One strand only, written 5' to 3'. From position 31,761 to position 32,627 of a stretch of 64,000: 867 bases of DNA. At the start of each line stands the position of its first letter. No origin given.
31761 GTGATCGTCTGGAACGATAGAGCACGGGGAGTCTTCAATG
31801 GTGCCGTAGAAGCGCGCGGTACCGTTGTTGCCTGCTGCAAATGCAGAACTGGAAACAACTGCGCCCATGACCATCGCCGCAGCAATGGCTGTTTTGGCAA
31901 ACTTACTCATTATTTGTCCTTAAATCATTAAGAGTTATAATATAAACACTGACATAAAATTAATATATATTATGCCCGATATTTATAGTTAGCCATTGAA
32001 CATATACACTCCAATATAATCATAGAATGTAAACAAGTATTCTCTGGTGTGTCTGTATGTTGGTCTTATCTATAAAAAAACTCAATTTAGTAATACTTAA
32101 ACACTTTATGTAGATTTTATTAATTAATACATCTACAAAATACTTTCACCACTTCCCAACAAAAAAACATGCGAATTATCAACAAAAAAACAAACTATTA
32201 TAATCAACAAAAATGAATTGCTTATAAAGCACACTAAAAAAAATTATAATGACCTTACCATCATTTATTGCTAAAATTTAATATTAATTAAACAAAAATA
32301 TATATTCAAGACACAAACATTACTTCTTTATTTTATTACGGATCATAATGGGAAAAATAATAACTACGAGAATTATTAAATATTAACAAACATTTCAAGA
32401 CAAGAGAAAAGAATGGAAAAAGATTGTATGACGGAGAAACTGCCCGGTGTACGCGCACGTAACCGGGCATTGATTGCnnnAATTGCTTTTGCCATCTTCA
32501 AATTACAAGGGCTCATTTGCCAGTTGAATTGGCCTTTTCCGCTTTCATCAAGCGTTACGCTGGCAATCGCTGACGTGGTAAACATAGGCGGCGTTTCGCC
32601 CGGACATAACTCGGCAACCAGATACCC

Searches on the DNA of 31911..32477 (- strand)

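Call 34: search_dna_similar(query=window:31911-32477:-, collection=ecoli_genomes, mode=near, max_rows=12)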
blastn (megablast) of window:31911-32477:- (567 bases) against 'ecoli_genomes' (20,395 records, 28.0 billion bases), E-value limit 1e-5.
Records with a match: 1226; places in all: 1238; records where one place covers at least 80% of the query: 1204.
Genomes with a match: 1226 of 5426; with a place that covers at least 80% of the query: 1204. Places per genome that has any: lowest 1, median 1, highest 2. On chromosomes: 1238 places; on plasmids: 0.
Best place of each record, by identity: 95-99% 205; 90-95% 1015; 80-90% 6.
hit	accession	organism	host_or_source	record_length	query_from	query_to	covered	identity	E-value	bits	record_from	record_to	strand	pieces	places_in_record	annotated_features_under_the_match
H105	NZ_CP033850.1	Escherichia coli strain FDAARGOS_497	Homo sapiens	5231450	1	567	100%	95.8%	0e+0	915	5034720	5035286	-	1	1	none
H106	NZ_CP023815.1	Escherichia coli strain IMT16316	wild bird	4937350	1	567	100%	95.8%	0e+0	915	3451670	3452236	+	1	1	none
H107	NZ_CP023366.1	Escherichia coli strain 1428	canine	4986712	1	567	100%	95.8%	0e+0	915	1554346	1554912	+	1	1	none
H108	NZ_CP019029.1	Escherichia coli strain Ecol_881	Homo sapiens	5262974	1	567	100%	95.8%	0e+0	915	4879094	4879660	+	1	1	none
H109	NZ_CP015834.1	Escherichia coli strain MS6198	Homo sapiens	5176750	1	567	100%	95.8%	0e+0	915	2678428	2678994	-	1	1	none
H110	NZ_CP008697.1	Escherichia coli strain ST648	Homo sapiens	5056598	1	567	100%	95.8%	0e+0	915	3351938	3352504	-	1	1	none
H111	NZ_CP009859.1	Escherichia coli strain ECONIH1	rectal swab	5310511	1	567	100%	95.8%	0e+0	915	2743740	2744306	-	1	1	none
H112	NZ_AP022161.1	Escherichia coli strain WP5-S18-ESBL-08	-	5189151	1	567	100%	95.8%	0e+0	915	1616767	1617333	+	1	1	none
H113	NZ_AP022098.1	Escherichia coli strain WP4-S18-ESBL-09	-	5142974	1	567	100%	95.8%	0e+0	915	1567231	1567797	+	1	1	none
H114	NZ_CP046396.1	Escherichia coli strain ampC_0069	Homo sapiens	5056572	1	567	100%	95.8%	0e+0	915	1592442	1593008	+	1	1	none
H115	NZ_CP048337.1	Escherichia coli strain 142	environment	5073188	1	567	100%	95.8%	0e+0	915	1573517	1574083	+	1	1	none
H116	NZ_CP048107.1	Escherichia coli strain 201609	Homo sapiens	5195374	1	567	100%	95.8%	0e+0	915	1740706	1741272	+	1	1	none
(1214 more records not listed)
